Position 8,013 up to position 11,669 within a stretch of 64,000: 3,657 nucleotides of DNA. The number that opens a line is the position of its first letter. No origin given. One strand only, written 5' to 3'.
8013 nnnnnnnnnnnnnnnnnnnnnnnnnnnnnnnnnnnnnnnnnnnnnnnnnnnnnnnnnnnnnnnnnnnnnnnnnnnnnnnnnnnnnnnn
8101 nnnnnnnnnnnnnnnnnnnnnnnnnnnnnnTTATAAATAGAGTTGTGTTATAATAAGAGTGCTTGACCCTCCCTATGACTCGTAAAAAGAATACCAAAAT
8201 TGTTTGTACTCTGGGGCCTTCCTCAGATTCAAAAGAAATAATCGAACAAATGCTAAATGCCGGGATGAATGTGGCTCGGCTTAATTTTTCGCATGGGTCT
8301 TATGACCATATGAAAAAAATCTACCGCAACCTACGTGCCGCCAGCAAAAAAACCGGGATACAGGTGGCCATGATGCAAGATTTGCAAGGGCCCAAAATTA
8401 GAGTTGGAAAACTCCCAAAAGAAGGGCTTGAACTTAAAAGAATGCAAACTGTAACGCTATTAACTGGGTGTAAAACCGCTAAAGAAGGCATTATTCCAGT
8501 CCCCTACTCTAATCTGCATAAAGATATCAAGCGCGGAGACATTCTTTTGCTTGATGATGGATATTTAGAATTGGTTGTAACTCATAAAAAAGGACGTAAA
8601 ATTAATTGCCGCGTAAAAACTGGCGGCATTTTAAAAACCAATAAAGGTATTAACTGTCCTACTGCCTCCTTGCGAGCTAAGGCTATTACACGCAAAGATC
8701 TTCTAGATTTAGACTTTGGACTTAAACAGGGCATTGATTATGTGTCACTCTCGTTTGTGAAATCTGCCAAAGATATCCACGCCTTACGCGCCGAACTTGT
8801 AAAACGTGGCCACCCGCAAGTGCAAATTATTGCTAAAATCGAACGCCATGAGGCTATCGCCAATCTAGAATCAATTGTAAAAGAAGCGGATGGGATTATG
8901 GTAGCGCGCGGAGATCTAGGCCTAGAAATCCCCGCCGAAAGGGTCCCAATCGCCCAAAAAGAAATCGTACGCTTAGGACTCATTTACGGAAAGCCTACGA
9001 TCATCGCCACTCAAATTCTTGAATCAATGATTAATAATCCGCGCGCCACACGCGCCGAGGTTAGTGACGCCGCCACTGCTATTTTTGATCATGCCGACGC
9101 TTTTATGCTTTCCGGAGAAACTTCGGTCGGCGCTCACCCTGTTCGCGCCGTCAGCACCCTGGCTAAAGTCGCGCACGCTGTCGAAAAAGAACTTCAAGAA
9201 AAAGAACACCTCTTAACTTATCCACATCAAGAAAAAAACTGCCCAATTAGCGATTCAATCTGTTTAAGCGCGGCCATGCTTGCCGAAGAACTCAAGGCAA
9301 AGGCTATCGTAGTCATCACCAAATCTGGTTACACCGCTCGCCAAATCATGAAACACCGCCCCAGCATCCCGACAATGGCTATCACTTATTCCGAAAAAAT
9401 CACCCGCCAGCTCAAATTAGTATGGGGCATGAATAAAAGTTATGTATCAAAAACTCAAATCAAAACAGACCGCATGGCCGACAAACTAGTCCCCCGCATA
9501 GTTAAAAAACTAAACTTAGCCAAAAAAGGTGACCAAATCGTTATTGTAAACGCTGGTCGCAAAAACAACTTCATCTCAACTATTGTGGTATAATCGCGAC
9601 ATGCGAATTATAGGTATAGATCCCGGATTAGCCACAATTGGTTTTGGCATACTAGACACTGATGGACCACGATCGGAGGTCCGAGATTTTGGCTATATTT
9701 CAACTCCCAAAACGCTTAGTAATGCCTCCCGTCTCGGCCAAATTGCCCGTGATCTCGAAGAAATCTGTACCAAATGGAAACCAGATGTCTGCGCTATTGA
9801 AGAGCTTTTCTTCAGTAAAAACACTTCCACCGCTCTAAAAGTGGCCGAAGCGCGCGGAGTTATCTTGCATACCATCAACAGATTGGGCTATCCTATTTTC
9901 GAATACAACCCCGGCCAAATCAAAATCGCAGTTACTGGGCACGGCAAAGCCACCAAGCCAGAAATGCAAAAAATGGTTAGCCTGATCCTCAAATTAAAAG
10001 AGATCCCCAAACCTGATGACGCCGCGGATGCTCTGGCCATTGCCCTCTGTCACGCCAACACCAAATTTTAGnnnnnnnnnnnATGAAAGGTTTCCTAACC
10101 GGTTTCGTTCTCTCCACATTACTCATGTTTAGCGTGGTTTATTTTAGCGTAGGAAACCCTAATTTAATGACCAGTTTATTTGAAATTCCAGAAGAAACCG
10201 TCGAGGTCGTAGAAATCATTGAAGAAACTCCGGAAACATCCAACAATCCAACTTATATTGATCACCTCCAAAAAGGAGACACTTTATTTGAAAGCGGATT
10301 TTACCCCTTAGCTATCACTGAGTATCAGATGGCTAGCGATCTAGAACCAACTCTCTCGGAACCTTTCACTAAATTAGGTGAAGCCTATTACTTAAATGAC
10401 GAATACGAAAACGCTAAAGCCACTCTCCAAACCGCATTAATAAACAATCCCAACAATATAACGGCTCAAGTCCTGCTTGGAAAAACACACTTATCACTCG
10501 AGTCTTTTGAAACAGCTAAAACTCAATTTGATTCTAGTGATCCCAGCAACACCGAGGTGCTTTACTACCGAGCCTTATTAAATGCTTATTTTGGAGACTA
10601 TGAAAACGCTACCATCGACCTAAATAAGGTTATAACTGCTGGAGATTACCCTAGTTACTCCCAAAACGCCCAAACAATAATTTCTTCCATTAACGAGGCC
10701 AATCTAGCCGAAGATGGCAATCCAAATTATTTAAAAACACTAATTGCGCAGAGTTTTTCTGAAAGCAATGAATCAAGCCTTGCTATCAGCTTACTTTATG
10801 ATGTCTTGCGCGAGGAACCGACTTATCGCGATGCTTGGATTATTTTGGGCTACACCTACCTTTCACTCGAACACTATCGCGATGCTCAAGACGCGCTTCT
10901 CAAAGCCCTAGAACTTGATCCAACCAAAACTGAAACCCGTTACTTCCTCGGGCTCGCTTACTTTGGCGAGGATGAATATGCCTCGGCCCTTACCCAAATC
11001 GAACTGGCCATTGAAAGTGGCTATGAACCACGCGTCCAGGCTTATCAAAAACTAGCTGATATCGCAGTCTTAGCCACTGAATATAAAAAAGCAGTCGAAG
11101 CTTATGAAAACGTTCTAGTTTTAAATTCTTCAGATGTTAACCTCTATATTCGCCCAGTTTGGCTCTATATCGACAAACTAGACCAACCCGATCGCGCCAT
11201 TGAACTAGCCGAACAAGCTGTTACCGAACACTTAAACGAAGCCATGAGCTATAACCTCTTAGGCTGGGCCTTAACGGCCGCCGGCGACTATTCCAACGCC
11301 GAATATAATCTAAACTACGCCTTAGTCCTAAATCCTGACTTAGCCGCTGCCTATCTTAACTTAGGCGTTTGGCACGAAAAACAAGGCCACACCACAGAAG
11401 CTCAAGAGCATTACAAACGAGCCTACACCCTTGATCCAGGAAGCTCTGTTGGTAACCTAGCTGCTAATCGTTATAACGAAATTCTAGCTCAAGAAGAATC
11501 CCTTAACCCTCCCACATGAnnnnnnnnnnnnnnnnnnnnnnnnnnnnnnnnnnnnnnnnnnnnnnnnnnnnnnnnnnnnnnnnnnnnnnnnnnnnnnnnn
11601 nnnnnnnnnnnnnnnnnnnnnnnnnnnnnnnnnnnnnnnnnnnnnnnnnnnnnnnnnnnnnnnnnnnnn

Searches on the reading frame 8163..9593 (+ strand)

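Call 6: search_protein_families(library=pfam, proteins=[window:8163-9593:+], max_evalue=0.1)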
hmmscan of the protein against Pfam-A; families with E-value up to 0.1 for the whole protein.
window:8163-9593:+ (476 aa): 4 families
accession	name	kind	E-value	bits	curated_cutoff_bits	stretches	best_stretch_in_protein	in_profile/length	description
PF00224.27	PK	-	1.7e-109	366.3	30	1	9-330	2-328/328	Pyruvate kinase, barrel domain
PF02887.21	PK_C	-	7.8e-26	90.9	28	1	364-464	1-99/114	Pyruvate kinase, alpha/beta domain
PF03328.21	HpcH_HpaI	-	0.0049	16.6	25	1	184-260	79-162/221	HpcH/HpaI aldolase/citrate lyase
PF21754.2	DacZ_A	-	0.08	13.9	28.3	0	369-391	5-27/109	Probable sensor domain DacZ_A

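Call 7: search_protein_families(library=ncbifam, proteins=[window:8163-9593:+], max_evalue=0.1)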
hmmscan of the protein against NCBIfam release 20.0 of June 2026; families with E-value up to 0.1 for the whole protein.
window:8163-9593:+ (476 aa): 7 families
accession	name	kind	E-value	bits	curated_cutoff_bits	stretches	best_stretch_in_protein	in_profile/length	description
TIGR01064.1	pyruv_kin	equivalog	1.5e-155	518.3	306.4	1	9-467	1-461/476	pyruvate kinase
NF004978.0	PRK06354.1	subfamily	2.5e-154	515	462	1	6-466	5-462/590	pyruvate kinase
NF004491.0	PRK05826.1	subfamily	9.6e-154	512.4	432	1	7-467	3-461/477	pyruvate kinase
NF004886.0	PRK06247.1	subfamily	3.6e-145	484.3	623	1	5-463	1-452/476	pyruvate kinase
NF006664.0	PRK09206.1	equivalog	2.3e-123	412.2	686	1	9-463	2-453/470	pyruvate kinase PykF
NF005234.0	PRK06739.1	equivalog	4.9e-83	279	564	1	14-342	6-330/352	pyruvate kinase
NF011314.0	PRK14725.1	equivalog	3.8e-61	207.2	642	2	117-351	368-604/614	pyruvate kinase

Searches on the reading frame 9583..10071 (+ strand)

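Call 6: search_protein_families(library=pfam, proteins=[window:9583-10071:+], max_evalue=0.1)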
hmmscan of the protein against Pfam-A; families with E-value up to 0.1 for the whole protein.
window:9583-10071:+ (162 aa): 2 families
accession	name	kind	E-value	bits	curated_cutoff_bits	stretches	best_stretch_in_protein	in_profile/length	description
PF02075.23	RuvC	-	6.1e-44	149.9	22.2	1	9-157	1-148/148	Crossover junction endodeoxyribonuclease RuvC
PF04312.18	DUF460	-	0.0086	16.2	28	1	6-53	30-76/135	Protein of unknown function (DUF460)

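Call 7: search_protein_families(library=ncbifam, proteins=[window:9583-10071:+], max_evalue=0.1)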
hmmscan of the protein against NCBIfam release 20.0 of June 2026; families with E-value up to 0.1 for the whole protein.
window:9583-10071:+ (162 aa): 2 families
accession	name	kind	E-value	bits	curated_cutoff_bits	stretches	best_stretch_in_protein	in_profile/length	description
NF000711.0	PRK00039.2-1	equivalog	1e-61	207.6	163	1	7-161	1-155/161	crossover junction endodeoxyribonuclease RuvC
TIGR00228.1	ruvC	equivalog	3.3e-34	118.1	100.65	1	9-159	1-149/156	crossover junction endodeoxyribonuclease RuvC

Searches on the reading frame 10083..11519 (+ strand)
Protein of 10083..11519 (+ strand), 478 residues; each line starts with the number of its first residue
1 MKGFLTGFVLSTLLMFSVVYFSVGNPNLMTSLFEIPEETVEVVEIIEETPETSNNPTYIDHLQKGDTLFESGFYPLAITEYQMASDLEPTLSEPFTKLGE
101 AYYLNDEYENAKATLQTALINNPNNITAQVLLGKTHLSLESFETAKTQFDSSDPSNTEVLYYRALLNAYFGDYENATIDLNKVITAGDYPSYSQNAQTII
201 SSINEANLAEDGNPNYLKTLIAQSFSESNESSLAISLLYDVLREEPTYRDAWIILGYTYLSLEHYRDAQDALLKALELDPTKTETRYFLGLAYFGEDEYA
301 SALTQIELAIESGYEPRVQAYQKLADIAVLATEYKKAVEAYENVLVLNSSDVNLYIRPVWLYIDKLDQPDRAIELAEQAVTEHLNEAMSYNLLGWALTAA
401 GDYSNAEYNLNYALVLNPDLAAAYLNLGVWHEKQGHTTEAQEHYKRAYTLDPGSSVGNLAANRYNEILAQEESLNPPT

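Call 6: search_protein_families(library=pfam, proteins=[window:10083-11519:+], max_evalue=0.1)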
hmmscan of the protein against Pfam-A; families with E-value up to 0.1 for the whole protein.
window:10083-11519:+ (478 aa): 28 families (the best 25 are shown)
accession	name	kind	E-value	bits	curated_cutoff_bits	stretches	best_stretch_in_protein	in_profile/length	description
PF07719.23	TPR_2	-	8e-34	113.4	27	4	421-453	1-33/34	Tetratricopeptide repeat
PF00515.34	TPR_1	-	2.7e-26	90.7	27.8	4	250-281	2-33/34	Tetratricopeptide repeat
PF13414.12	TPR_11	-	1.2e-25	89.3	26.8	3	65-105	1-41/42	TPR repeat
PF13181.12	TPR_8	-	1.2e-22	78.5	25.7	2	250-281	2-33/34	Tetratricopeptide repeat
PF13432.12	TPR_16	-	2.6e-22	79.4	32.7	3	394-454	4-64/65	Tetratricopeptide repeat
PF14559.12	TPR_19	-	2.9e-20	72.8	25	5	397-447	1-51/68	Tetratricopeptide repeat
PF13428.12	TPR_14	-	4.8e-18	64.3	23.5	2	250-290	2-42/44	Tetratricopeptide repeat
PF13424.12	TPR_12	-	7.8e-18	64.9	30.1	2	417-450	41-74/77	Tetratricopeptide repeat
PF23914.1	TPR_CcmH_CycH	-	3.5e-14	53.4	42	2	225-348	27-151/158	Cytochrome c-type biogenesis protein H TPR domain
PF13431.12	TPR_17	-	5.8e-13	48.5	24.4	0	412-442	4-34/34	Tetratricopeptide repeat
PF13174.12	TPR_6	-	2.2e-12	47.2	26.3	2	423-454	2-33/33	Tetratricopeptide repeat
PF12895.13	ANAPC3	-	6.1e-11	42.9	27.2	2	98-146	29-76/82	Anaphase-promoting complex, cyclosome, subunit 3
PF13371.12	TPR_9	-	6.2e-11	42.6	35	0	399-452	7-60/73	Tetratricopeptide repeat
PF13176.12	TPR_7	-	7.8e-11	41.6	27.9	1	423-451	1-29/36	Tetratricopeptide repeat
PF25063.1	ARM_TT21_C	-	2.9e-09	37.6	35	2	247-347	93-193/209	Tetratricopeptide repeat protein 21 C-terminal ARM domain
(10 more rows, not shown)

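Call 7: search_protein_families(library=ncbifam, proteins=[window:10083-11519:+], max_evalue=0.1)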
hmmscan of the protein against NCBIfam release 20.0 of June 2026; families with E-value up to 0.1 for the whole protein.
window:10083-11519:+ (478 aa): 30 families (the best 25 are shown)
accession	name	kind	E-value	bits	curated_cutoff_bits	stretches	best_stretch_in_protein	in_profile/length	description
TIGR02917.1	PEP_TPR_lipo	equivalog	1.2e-29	102.9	312.2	3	367-454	445-532/899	XrtA/PEP-CTERM system TPR-repeat protein PrsT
NF040959.1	MamA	equivalog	4.5e-29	101.4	200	3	328-451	80-203/204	magnetosome protein MamA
TIGR02521.1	type_IV_pilW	equivalog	1.2e-18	67.5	154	3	387-454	31-98/234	type IV pilus biogenesis/stability protein PilW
TIGR02552.1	LcrH_SycD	equivalog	5.6e-15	55.2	104.8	3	394-454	25-85/136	SycD/LcrH family type III secretion system chaperone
NF033758.1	gliding_GltE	equivalog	5.8e-14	51.9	225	2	400-453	65-118/411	adventurous gliding motility TPR repeat lipoprotein GltE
NF033762.1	social_mot_Tgl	equivalog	9.5e-14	51.3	225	1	337-446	85-195/252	social motility TPR repeat lipoprotein Tgl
NF033920.0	C39_PA2778_fam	equivalog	1.9e-11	43.8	150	2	365-451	168-254/255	PA2778 family cysteine peptidase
TIGR00540.1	TPR_hemY_coli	hypoth_equivalog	9.5e-11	41.1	142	2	367-446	306-384/385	heme biosynthesis-associated TPR protein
NF008391.2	PRK11189.1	equivalog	1.1e-09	38.2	250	2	378-452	90-164/297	lipoprotein NlpI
NF008756.0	PRK11788.1-4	equivalog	4.5e-09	35.8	474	1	317-422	213-317/389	lipopolysaccharide assembly protein LapB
TIGR00990.1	3a0801s09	subfamily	1.5e-08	33.7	757.25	2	385-453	329-397/615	mitochondrial import receptor subunit TOM70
NF052415.1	T3SS_chap_SctY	equivalog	2e-08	34.7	70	1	249-315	6-72/106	type III secretion apparatus assembly chaperone SctY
NF008520.0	PRK11447.1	equivalog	4.7e-08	31.3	858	0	52-126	264-337/1157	cellulose synthase complex outer membrane protein BcsC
NF008757.0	PRK11788.1-5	equivalog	9.7e-08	31.5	363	0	294-387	191-283/388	lipopolysaccharide assembly protein LapB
NF047371.1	FlcA_CTERM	equivalog_domain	1.2e-07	30.7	300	2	69-150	450-531/646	periplasmic flagellar collar protein FlcA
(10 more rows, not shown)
